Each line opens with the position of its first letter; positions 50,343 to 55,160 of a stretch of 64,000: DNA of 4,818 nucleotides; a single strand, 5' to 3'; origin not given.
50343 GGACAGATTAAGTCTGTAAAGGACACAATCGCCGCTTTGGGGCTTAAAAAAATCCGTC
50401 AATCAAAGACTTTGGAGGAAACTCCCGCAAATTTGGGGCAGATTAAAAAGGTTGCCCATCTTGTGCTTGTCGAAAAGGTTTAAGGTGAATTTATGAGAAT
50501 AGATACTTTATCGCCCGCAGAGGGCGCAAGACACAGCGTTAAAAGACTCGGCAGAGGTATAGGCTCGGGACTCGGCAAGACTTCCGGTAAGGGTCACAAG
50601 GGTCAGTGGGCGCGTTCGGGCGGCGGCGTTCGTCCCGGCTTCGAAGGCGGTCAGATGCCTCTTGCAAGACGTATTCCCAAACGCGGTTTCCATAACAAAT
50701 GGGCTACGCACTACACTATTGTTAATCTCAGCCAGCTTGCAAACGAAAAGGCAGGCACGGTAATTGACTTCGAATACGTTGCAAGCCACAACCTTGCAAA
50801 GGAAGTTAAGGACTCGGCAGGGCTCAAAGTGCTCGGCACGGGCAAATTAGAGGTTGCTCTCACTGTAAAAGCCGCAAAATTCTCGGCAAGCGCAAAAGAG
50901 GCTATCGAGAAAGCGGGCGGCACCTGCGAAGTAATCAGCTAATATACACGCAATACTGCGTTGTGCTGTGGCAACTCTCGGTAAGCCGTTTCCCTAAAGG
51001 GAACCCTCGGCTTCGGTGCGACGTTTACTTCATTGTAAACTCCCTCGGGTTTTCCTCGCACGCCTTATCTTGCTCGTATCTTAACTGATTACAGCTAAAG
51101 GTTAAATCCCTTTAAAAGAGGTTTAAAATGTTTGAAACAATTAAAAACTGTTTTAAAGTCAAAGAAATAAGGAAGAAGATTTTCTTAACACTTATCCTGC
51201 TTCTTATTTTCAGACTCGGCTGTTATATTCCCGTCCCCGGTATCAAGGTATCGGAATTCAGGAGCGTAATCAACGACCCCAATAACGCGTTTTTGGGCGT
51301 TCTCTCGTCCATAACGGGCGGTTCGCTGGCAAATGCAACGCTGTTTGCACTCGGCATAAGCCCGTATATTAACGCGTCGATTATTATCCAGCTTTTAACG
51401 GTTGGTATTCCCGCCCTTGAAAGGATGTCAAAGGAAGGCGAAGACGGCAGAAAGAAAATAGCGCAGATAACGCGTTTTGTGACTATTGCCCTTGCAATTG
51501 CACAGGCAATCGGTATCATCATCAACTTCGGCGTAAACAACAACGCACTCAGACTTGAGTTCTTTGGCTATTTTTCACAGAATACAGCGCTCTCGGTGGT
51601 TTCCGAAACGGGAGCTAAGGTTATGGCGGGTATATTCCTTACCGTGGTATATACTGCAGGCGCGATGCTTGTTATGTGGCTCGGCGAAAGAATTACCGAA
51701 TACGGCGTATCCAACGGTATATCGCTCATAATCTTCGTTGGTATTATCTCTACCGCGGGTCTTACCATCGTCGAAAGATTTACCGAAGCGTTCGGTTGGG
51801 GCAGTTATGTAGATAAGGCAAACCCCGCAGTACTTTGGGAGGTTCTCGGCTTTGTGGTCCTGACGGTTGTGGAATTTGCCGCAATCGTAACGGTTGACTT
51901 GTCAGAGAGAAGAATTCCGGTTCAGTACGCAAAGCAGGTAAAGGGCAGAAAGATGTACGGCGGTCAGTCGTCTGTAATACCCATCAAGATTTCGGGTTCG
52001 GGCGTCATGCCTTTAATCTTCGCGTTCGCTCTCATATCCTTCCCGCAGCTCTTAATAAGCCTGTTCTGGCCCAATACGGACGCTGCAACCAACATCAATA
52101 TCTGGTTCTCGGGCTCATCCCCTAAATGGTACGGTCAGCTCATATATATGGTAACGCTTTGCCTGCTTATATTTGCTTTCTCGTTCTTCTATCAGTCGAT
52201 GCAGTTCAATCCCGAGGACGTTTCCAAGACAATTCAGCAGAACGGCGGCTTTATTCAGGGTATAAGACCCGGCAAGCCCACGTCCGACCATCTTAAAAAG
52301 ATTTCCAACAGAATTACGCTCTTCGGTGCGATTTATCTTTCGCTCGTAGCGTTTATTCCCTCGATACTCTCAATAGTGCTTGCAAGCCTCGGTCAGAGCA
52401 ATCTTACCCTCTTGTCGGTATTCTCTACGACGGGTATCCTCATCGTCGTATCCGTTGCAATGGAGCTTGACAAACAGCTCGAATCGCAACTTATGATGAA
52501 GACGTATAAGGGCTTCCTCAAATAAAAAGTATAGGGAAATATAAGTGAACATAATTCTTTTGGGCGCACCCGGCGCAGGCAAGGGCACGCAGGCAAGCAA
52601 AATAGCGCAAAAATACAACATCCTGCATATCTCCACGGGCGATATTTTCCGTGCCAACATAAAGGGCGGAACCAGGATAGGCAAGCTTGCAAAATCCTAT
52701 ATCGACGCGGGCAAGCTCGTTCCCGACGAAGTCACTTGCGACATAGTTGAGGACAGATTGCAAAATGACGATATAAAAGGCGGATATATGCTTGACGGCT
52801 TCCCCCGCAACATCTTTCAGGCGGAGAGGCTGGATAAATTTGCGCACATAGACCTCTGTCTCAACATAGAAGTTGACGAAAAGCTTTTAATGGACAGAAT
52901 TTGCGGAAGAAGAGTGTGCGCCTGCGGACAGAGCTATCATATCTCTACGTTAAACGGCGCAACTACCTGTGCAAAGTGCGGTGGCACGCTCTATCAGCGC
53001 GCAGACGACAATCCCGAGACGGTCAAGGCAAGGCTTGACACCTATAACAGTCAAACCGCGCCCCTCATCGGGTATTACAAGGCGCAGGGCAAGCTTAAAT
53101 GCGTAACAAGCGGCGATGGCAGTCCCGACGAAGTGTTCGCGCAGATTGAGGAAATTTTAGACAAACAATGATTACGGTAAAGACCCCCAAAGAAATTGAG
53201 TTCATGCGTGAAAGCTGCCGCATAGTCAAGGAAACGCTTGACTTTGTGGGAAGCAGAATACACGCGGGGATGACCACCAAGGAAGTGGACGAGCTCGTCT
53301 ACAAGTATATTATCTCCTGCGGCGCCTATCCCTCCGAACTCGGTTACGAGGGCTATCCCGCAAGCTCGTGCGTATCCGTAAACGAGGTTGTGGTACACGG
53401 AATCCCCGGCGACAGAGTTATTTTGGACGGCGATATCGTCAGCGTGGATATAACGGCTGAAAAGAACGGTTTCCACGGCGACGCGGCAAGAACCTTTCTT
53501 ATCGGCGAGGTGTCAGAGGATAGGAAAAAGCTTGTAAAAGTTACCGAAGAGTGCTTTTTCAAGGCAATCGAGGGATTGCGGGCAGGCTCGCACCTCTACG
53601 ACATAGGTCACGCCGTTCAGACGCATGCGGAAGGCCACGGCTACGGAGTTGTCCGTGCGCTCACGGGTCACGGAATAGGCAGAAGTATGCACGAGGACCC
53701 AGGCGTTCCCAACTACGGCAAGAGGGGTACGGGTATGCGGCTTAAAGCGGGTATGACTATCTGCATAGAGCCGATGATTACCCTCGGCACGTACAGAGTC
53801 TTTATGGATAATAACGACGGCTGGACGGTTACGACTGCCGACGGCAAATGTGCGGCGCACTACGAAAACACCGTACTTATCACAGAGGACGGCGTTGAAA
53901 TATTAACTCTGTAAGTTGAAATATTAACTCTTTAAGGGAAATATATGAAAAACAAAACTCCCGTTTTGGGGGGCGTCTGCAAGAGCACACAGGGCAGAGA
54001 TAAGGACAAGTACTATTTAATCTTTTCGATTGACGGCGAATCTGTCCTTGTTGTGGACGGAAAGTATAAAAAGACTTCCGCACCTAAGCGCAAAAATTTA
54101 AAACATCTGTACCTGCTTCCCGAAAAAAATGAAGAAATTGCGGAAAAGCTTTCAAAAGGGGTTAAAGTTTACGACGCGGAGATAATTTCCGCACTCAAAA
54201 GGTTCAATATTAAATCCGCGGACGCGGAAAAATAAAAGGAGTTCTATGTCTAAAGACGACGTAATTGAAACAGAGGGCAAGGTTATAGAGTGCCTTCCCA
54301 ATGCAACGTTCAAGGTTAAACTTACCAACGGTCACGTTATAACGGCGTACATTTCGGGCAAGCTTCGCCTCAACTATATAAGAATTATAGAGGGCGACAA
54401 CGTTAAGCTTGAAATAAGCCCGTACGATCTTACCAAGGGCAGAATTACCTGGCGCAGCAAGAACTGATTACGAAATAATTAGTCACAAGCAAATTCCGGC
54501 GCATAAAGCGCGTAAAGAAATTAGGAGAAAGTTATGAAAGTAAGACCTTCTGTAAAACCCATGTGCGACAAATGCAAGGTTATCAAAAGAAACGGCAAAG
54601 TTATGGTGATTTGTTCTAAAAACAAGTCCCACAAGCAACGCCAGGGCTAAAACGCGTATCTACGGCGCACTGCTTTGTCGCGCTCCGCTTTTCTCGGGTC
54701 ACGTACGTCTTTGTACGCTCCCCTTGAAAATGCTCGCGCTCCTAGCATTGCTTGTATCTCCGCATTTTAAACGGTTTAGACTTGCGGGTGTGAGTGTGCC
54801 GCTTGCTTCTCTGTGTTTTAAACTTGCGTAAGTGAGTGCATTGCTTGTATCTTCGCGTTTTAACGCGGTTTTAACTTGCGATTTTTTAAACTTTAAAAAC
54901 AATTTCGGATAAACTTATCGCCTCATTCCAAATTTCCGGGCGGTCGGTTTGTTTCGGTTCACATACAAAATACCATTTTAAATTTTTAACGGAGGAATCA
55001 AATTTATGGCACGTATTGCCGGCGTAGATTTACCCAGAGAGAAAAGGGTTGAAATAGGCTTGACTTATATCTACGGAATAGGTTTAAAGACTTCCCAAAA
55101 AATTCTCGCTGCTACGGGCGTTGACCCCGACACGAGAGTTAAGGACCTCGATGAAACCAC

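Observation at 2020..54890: Rep-B: a modular palindromic intergenic repeat, 7 copies in 64 kb, all co-oriented with transcription and all inside operons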

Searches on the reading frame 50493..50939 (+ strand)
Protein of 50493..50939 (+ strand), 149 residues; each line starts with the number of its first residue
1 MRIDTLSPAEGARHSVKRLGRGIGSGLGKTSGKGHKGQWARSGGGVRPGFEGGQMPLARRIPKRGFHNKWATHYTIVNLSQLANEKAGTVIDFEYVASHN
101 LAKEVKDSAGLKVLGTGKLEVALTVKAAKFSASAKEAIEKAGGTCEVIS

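Call 60: find_related_loci(query=window:50493-50939:+, collection=metagenome_contigs, flank=6000)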
Query window:50493-50939:+ (149 aa) in metagenome_contigs; peptide patterns used: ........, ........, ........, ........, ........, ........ (x = any residue, [..] = any of these).
600 stretches matched a pattern (row limit reached: there are more); 311 encode a relative of the query (tblastn E <= 1e-3); the best 80 are kept; 80 distinct loci.
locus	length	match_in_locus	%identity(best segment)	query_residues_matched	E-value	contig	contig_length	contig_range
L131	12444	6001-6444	83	1-148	1e-79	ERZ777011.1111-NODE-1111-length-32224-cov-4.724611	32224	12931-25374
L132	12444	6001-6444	84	1-148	2e-79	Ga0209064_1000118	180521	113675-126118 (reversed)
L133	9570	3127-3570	82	1-148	7e-79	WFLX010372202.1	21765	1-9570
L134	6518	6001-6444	80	1-148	9e-77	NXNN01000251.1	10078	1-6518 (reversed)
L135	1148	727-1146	86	1-140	3e-82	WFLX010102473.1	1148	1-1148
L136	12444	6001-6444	78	1-148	4e-76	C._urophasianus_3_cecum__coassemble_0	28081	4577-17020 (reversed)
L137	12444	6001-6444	78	1-148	5e-75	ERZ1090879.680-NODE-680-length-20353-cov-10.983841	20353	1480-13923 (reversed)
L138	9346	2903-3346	78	1-148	2e-75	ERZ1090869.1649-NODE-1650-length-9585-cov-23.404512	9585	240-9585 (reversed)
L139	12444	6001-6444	78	1-148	7e-75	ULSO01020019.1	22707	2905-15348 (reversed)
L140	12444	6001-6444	77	1-148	5e-75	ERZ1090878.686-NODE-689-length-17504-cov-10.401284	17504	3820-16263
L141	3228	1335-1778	75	1-148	2e-71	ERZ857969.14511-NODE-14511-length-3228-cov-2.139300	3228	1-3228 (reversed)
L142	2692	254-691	75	1-146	5e-71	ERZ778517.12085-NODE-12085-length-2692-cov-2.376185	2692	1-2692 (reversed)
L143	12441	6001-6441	74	1-147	5e-70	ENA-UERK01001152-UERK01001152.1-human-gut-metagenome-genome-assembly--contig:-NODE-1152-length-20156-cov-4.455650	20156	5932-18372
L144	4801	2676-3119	73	1-148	8e-69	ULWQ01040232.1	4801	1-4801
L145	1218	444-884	74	1-147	2e-72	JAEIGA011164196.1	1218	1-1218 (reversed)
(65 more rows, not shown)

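Call 76: search_protein_families(library=pfam, proteins=[window:50493-50939:+], max_evalue=0.00001)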
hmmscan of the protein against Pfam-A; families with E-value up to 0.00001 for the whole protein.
window:50493-50939:+ (149 aa): 1 family
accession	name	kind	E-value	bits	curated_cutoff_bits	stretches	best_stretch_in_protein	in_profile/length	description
PF00828.25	Ribosomal_L27A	-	5.5e-17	62.4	21.5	1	77-146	2-72/72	Ribosomal proteins 50S-L15, 50S-L18e, 60S-L27A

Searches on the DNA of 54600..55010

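Call 38: search_rna_families(source=window, start=54600, end=55010, threshold=evalue, max_evalue=10, show_alignments=2)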
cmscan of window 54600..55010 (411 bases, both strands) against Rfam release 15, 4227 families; matches with E-value up to 10: 3.
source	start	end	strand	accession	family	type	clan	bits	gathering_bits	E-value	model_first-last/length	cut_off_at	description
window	54834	54955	-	RF04314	opuB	Cis-reg;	-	17.5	75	0.56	1-137/137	no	opuB ncRNA motif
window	54854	54911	+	RF02788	snoTBR6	Gene; snRNA; snoRNA; CD-box;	-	15.9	37.6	3.5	1-83/83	no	Small nucleolar RNA TBR6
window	54849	54940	+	RF00437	HLE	Cis-reg;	-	12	60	8.6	1-130/130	no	Hairy RNA localisation element (HLE)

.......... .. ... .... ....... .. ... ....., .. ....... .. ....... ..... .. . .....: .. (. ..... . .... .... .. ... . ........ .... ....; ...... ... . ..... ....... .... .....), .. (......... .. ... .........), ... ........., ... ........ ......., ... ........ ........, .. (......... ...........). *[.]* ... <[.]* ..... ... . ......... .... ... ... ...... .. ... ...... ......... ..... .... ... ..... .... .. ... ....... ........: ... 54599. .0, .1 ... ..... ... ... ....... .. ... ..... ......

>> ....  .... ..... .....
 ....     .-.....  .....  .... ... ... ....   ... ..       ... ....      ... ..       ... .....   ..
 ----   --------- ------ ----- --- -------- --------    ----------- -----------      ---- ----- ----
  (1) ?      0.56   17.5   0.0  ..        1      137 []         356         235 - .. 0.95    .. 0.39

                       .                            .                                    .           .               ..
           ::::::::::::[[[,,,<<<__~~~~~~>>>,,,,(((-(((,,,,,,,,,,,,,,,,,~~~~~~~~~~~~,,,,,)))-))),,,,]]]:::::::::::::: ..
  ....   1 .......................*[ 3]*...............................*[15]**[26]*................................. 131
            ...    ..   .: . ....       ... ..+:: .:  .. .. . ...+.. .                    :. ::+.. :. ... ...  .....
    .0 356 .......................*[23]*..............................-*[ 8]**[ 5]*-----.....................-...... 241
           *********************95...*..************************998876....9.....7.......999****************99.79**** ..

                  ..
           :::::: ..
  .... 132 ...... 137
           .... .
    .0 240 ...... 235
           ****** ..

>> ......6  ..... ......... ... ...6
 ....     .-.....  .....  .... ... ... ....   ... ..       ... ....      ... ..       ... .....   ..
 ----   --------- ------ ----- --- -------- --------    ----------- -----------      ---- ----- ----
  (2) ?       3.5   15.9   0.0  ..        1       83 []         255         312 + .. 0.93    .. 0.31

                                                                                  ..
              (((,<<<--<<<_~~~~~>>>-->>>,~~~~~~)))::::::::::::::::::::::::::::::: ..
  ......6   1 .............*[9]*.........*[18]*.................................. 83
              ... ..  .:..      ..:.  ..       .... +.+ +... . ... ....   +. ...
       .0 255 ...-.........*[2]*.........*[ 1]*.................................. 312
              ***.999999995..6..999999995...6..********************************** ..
